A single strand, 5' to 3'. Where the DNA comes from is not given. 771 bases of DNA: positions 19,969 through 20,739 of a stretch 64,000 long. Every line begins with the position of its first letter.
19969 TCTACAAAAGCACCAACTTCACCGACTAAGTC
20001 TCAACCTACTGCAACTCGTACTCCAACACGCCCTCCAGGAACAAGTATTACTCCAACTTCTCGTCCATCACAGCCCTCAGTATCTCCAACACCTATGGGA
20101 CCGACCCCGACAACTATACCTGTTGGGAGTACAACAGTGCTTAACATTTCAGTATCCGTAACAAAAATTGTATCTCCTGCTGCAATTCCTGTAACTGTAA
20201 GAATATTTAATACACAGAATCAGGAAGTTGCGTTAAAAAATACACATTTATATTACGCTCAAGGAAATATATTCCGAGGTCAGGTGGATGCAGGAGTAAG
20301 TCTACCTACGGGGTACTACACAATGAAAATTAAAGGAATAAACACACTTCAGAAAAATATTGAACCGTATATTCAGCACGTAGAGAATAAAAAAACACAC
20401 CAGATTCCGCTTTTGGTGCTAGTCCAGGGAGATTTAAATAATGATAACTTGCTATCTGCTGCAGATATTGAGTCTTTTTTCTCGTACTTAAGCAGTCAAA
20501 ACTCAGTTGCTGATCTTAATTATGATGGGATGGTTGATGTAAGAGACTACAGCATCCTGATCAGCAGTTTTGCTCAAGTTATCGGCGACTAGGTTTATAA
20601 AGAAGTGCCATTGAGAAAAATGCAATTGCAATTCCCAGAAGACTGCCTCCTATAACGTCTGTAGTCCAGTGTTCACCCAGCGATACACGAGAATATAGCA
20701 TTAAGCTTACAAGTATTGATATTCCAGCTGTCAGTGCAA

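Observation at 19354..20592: Secreted CAP/SCP-domain protein fused to a dockerin-like module via a PT-rich linker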

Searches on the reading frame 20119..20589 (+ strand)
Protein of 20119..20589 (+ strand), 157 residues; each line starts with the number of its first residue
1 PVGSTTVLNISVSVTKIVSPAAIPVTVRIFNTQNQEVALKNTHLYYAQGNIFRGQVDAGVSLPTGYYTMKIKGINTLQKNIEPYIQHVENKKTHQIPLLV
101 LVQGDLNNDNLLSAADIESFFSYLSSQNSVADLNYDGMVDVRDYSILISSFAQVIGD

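Call 10: search_solved_structures(query=window:20131-20589:+, max_evalue=10, show_alignments=3)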
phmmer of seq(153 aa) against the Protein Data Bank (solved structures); distinct sequences matched with E-value up to 10: 11.
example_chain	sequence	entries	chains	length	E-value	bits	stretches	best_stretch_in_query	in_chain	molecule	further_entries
2y3n_B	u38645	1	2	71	0.0049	20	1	95-148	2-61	CELLULOSOMAL FAMILY-48 PROCESSIVE GLYCOSIDE HYDROLASE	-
8ajy_B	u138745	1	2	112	0.022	17.8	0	99-132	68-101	Dockerin from ScaH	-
6kg9_A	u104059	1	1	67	0.13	15.4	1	98-146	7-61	And cellulose-binding endoglucanase family 9 CelL ortholog dockerin domain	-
6kge_D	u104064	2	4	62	0.17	15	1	98-146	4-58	And cellulose-binding endoglucanase family 9 CelL ortholog dockerin domain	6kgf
3s8s_A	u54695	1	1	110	0.54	13.4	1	25-74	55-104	Histone-lysine N-methyltransferase SETD1A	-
8ily_A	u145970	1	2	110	0.55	13.3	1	25-73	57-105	SET domain containing 1A, histone lysine methyltransferase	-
3qb2_A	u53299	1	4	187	0.85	12.7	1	49-129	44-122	Immunity factor for SPN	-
3pnt_B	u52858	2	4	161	0.88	12.7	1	49-129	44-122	Immunity factor for SPN | Putative uncharacterized protein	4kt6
2yik_A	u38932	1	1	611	0.92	12.6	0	89-143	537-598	ENDOGLUCANASE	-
6kgc_B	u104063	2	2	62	0.98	12.5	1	98-145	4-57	And cellulose-binding endoglucanase family 9 CelL ortholog dockerin domain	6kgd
4dh2_B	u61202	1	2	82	1.4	12.1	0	126-153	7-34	Dockerin type 1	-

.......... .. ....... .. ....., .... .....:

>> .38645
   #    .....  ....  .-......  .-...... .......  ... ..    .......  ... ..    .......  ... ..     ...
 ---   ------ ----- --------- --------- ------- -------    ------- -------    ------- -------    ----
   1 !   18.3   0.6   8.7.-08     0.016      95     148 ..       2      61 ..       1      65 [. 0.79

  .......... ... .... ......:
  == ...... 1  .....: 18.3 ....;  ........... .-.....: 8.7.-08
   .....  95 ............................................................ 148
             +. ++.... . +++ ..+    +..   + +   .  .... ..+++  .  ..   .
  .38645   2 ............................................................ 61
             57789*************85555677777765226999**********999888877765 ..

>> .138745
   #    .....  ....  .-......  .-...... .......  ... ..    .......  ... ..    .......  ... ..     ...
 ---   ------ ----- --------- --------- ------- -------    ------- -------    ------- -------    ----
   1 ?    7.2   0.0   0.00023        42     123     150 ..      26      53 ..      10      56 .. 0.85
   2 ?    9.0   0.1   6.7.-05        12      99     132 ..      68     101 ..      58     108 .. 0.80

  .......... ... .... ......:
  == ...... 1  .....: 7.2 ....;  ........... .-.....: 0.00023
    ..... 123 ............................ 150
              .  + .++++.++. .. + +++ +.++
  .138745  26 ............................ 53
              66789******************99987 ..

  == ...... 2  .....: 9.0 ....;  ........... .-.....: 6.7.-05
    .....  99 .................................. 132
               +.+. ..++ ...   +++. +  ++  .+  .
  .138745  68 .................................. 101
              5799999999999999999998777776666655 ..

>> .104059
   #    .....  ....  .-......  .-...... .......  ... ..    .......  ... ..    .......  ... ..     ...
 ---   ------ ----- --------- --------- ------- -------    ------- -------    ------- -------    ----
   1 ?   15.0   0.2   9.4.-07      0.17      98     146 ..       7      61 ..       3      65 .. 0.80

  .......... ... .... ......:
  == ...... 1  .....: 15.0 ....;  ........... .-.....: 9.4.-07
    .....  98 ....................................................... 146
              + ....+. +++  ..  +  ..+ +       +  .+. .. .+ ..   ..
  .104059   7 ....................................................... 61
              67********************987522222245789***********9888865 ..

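Call 21: find_homologous_proteins(query=window:20119-20589:+, max_evalue=0.01)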
Query seq(157 aa): 43 candidates shared short words with the query, none scored E <= 0.01.

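Call 35: search_protein_representatives(alignment_id=A3)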
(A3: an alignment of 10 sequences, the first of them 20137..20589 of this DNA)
Query: 10 sequences, 162 profile positions. Proteins with E-value up to 0.001 (for the whole library): 12878; up to 1e-10: 2157; up to 1e-30: 150. The best 150 are listed.
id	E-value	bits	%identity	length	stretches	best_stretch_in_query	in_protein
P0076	7.8e-54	198.0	-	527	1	1-162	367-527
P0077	8.5e-54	197.9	-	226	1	1-162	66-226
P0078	4.5e-53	195.6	-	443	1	1-162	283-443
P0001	8.0e-53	194.7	-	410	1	1-162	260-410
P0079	7.1e-50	185.2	-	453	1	2-162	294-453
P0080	1.4e-49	184.2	-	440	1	2-162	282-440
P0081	4.3e-49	182.6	-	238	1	3-162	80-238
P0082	2.1e-48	180.4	-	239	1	3-161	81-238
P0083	2.6e-47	176.9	-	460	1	1-161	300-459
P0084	6.5e-47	175.5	-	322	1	2-162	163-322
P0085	6.8e-47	175.5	-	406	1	4-161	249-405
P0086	8.1e-47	175.2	-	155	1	8-162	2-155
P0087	6.1e-46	172.4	-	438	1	2-161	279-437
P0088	8.1e-46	172.0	-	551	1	2-162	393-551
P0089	3.1e-45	170.1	-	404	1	2-162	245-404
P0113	3.9e-37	143.8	-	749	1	3-162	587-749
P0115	7.0e-37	142.9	-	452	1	13-161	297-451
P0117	1.2e-36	142.2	-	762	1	2-162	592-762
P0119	2.8e-36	141.0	-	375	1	14-161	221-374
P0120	3.6e-36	140.6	-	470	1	2-162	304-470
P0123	1.1e-35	139.0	-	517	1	1-162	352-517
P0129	3.3e-35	137.5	-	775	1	7-162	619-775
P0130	3.5e-35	137.4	-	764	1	3-162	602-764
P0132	5.7e-35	136.7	-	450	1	2-162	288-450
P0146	9.5e-34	132.7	-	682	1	10-162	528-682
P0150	1.2e-33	132.4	-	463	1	13-162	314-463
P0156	2.8e-33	131.2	-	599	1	5-162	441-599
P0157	3.6e-33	130.9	-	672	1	3-162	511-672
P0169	1.1e-32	129.3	-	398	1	5-162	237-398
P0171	1.1e-32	129.2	-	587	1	2-161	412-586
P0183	5.2e-32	127.1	-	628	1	13-161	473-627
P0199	1.8e-31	125.3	-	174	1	3-162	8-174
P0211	5.5e-31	123.7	-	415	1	15-162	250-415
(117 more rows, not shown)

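Call 42: search_protein_families(library=pfam, alignment_id=A5, max_evalue=0.001)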
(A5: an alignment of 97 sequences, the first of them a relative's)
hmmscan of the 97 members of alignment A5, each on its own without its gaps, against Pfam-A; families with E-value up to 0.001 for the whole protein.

A. member 1, P0076 (527 aa): 1 family
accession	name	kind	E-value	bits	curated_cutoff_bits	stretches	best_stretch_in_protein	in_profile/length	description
PF00188.32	CAP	-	5.7e-17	63.1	21.1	1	69-186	1-116/117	Cysteine-rich secretory protein family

B. families by the number of members that match (of 97 scanned): 28 families (the first 25 are shown)
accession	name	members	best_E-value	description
PF00404.24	Dockerin_1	53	3.1e-16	Dockerin type I domain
PF00188.32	CAP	28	2.7e-21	Cysteine-rich secretory protein family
PF13860.13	FlgD_ig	13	1.5e-05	FlgD Ig-like domain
PF17210.9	SdrD_B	8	3e-10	SdrD B-like domain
PF02018.23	CBM_4_9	6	4.5e-30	Carbohydrate binding domain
PF00963.24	Cohesin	4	9.5e-10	Cohesin domain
PF13519.12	VWA_2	3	9.9e-21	von Willebrand factor type A domain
PF14200.12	RicinB_lectin_2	3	6.8e-20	Ricin-type beta-trefoil lectin domain-like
PF00092.34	VWA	3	7.2e-20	von Willebrand factor type A domain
PF14295.12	PAN_4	3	3.2e-08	PAN domain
PF18962.6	Por_Secre_tail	3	0.00014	Secretion system C-terminal sorting domain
PF13620.12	CarboxypepD_reg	3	0.00014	Carboxypeptidase regulatory-like domain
PF01471.23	PG_binding_1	1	2.8e-15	Putative peptidoglycan binding domain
PF13229.12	Beta_helix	1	1.4e-11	Right handed beta helix region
PF04885.19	Stig1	1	9.8e-09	Stigma-specific STIG1-like protein family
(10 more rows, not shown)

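Call 44: predict_structure(alignment_id=A4)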
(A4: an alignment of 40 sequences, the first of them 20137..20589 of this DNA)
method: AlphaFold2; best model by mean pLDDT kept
length: 151 residues; sequences in the alignment: 40
mean_pLDDT: 92.5   pTM: 0.84
mean pLDDT of the five models: 92.5, 92.4, 91.0, 90.9, 89.7
residues with pLDDT >= 90: 121; 70-90: 26; 50-70: 3; < 50: 1
segments of 3 or more residues with pLDDT < 50: none
pLDDT, mean of each block of 10 residues (from residue 1): 92 83 97 95 93 93 96 95 96 95 95 93 89 93 87 48
secondary structure, 60 per line:
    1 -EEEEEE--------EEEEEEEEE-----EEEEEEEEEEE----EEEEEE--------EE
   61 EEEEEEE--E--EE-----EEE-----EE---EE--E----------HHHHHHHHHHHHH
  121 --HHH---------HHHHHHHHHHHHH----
elements in order: E2-7 E16-24 E30-40 E45-50 E59-67 E80-82 H108-120 H135-147

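Call 47: fold_search(model_id=the predicted structure, library=pdb)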
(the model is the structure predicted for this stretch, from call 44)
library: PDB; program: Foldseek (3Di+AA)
matches with E <= 10: 1410; with E <= 0.001: 8
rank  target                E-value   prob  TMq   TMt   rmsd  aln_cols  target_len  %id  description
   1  2b59_B                1.5e-05  1.00  0.56  0.55   5.5       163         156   15  The type II cohesin dockerin complex (released 2005-10-11)
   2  4wi0_B                1.7e-05  1.00  0.54  0.53   5.9       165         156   16  Crystal structure of Coh3ScaB-XDoc_M2ScaA complex: A C-terminal interface mutant of type II Cohesin-X-Dockerin complex (released 2015-10-07)
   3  5g5d_B                4.2e-05  1.00  0.51  0.50   6.3       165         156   16  Crystal Structure of the CohScaC2-XDocCipA type II complex from Clostridium thermocellum (released 2017-04-05)
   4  4u3s_B                8.2e-05  1.00  0.60  0.59   5.0       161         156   18  Crystal structure of Coh3ScaB-XDoc_M1ScaA complex: A N-terminal interface mutant of type II Cohesin-X-Dockerin complex (released 2015-07-29)
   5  4fl4_L                8.7e-05  1.00  0.57  0.31   5.4       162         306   16  Scaffoldin conformation and dynamics revealed by a ternary complex from the Clostridium thermocellum cellulosome (released 2012-06-27)
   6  3kcp_A                9.8e-05  1.00  0.53  0.29   6.0       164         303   16  Crystal structure of interacting Clostridium thermocellum multimodular components (released 2010-02-09)
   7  4fl4_C                1.4e-04  1.00  0.55  0.30   5.7       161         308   16  Scaffoldin conformation and dynamics revealed by a ternary complex from the Clostridium thermocellum cellulosome (released 2012-06-27)
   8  4fl4_I                2.6e-04  1.00  0.55  0.30   5.8       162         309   16  Scaffoldin conformation and dynamics revealed by a ternary complex from the Clostridium thermocellum cellulosome (released 2012-06-27)
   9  6yoa_A                1.6e-03  1.00  0.35  0.37   7.2       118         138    9  Lig v 1 structure and the inflammatory response to the Ole e 1 protein family (released 2020-05-13)
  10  6yoa_B                3.0e-03  0.99  0.35  0.38   5.6       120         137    8  Lig v 1 structure and the inflammatory response to the Ole e 1 protein family (released 2020-05-13)
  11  8x8k_A                4.6e-03  0.93  0.29  0.39   6.4       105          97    8  Crystal structure of STBD1 CBM20 domain in complex with maltotetraose (released 2024-09-18)
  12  1qmu_A                5.9e-03  0.99  0.29  0.14   6.2        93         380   11  Duck carboxypeptidase D domain II (released 2000-10-13)
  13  4v4c_B                8.0e-03  0.99  0.33  0.20   4.9        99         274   19  Crystal Structure of Pyrogallol-Phloroglucinol Transhydroxylase from Pelobacter acidigallici (released 2014-07-09)
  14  3klq_A                8.0e-03  0.54  0.24  0.26  10.9       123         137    6  Crystal Structure of the Minor Pilin FctB from Streptococcus pyogenes 90/306S (released 2010-04-28)
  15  3waj                  9.0e-03  0.75  0.25  0.07   7.9       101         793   17  Crystal structure of the Archaeoglobus fulgidus oligosaccharyltransferase (O29867_ARCFU) complex with Zn and sulfate (released 2013-10-30)
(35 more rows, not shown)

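Call 52: search_protein_families(library=pfam, proteins=[P0129, P0146, P0156, P0157, P0115, P0117, P0113, P0120, P0119, P0183], max_evalue=0.001)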
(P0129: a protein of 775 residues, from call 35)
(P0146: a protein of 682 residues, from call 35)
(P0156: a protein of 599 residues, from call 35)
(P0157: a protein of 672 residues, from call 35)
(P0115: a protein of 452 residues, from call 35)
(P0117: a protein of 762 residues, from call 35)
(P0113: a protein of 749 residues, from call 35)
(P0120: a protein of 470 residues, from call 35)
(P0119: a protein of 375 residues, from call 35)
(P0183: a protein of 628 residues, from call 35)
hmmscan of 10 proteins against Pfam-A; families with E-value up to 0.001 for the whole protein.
P0129 (775 aa): 2 families
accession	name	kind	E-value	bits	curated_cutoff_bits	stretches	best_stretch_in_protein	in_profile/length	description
PF00404.24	Dockerin_1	-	2.7e-08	34.3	22.9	1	718-766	2-53/57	Dockerin type I domain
PF14295.12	PAN_4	-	2.6e-07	31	27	1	234-278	4-49/51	PAN domain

P0146 (682 aa): 1 family
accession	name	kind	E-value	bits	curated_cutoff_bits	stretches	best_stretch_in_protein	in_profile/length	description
PF00404.24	Dockerin_1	-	4e-07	30.6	22.9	1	625-672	2-52/57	Dockerin type I domain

P0156 (599 aa): 1 family
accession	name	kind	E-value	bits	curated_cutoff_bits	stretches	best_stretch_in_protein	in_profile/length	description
PF00404.24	Dockerin_1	-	5.8e-07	30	22.9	1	542-589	2-52/57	Dockerin type I domain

P0157 (672 aa): 2 families
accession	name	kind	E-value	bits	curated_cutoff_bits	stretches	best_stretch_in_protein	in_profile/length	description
PF14295.12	PAN_4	-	3.2e-08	33.9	27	1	254-303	1-51/51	PAN domain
PF00024.32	PAN_1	-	5.7e-05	23.3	21.4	1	273-304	21-53/76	PAN domain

P0115 (452 aa): 3 families
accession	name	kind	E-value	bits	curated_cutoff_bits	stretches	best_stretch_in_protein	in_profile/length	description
PF14200.12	RicinB_lectin_2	-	3.7e-19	69.6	25.6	2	53-131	11-87/89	Ricin-type beta-trefoil lectin domain-like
PF00404.24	Dockerin_1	-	1.3e-07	32.2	22.9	1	388-444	1-54/57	Dockerin type I domain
PF13860.13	FlgD_ig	-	0.00049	20.5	27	0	297-360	12-76/79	FlgD Ig-like domain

P0117 (762 aa): 1 family
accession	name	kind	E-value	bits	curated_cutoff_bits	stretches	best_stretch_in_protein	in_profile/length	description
PF00404.24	Dockerin_1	-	0.00022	21.8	22.9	1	705-753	2-53/57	Dockerin type I domain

P0113 (749 aa): 0 families

P0120 (470 aa): 1 family
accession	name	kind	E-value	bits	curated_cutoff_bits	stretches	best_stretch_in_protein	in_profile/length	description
PF00404.24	Dockerin_1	-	8.2e-07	29.6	22.9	1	412-462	1-54/57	Dockerin type I domain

P0119 (375 aa): 2 families
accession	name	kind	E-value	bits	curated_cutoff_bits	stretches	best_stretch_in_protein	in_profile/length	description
PF00404.24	Dockerin_1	-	1.6e-06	28.6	22.9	1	312-367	2-54/57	Dockerin type I domain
PF13860.13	FlgD_ig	-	8.1e-05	23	27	1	217-283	9-76/79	FlgD Ig-like domain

P0183 (628 aa): 1 family
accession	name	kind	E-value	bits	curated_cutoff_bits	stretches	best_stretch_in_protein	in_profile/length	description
PF00404.24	Dockerin_1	-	1.6e-05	25.5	22.9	1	565-620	2-54/57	Dockerin type I domain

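Call 54: search_protein_families(library=pfam, proteins=[P0132, P0123, P0150, P0169, P0130, P0199, P0211, P0171], max_evalue=0.01)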
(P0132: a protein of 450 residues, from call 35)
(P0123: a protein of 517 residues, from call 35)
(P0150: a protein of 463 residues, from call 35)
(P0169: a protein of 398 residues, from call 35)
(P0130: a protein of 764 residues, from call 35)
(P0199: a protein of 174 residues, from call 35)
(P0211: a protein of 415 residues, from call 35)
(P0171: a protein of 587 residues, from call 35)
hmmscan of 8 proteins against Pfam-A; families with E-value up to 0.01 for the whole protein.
P0132 (450 aa): 2 families
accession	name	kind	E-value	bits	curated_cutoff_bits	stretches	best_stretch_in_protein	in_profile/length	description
PF00963.24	Cohesin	-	4.9e-09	37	24.1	1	53-155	9-121/139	Cohesin domain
PF00404.24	Dockerin_1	-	0.00081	20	22.9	1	389-440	1-52/57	Dockerin type I domain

P0123 (517 aa): 1 family
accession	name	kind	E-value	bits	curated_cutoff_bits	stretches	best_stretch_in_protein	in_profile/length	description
PF00404.24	Dockerin_1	-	8.3e-08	32.8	22.9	1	455-506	1-51/57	Dockerin type I domain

P0150 (463 aa): 1 family
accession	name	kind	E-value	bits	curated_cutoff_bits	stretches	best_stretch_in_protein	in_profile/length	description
PF00404.24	Dockerin_1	-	8.1e-08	32.8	22.9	1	406-457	2-56/57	Dockerin type I domain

P0169 (398 aa): 2 families
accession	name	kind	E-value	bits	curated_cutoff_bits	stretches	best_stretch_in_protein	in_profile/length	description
PF00963.24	Cohesin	-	7.3e-08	33.1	24.1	1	51-164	6-128/139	Cohesin domain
PF01835.25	MG2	-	0.0094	16.7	32.8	0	254-311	31-86/96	MG2 domain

P0130 (764 aa): 1 family
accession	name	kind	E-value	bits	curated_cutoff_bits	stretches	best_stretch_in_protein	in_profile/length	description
PF17210.9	SdrD_B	-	8e-06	26.5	29.7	1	426-497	4-75/112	SdrD B-like domain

P0199 (174 aa): 2 families
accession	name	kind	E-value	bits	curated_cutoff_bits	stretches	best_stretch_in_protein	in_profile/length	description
PF00404.24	Dockerin_1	-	0.003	18.2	22.9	1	116-164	6-52/57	Dockerin type I domain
PF17210.9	SdrD_B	-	0.0078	16.8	29.7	1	31-110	23-98/112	SdrD B-like domain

P0211 (415 aa): 2 families
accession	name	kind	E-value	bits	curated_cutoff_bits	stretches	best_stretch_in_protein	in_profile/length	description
PF00404.24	Dockerin_1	-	7.6e-08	32.9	22.9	1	350-409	1-56/57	Dockerin type I domain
PF13860.13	FlgD_ig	-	0.0082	16.5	27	0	265-322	18-76/79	FlgD Ig-like domain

P0171 (587 aa): 3 families
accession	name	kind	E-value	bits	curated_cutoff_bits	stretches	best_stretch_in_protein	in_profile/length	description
PF02018.23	CBM_4_9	-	4.5e-30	105.2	25.9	2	49-181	1-132/136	Carbohydrate binding domain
PF15425.12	DUF4627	-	1.6e-07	31.7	24.9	1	62-160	27-126/211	Domain of unknown function (DUF4627)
PF00404.24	Dockerin_1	-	4.2e-07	30.5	22.9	1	524-579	2-54/57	Dockerin type I domain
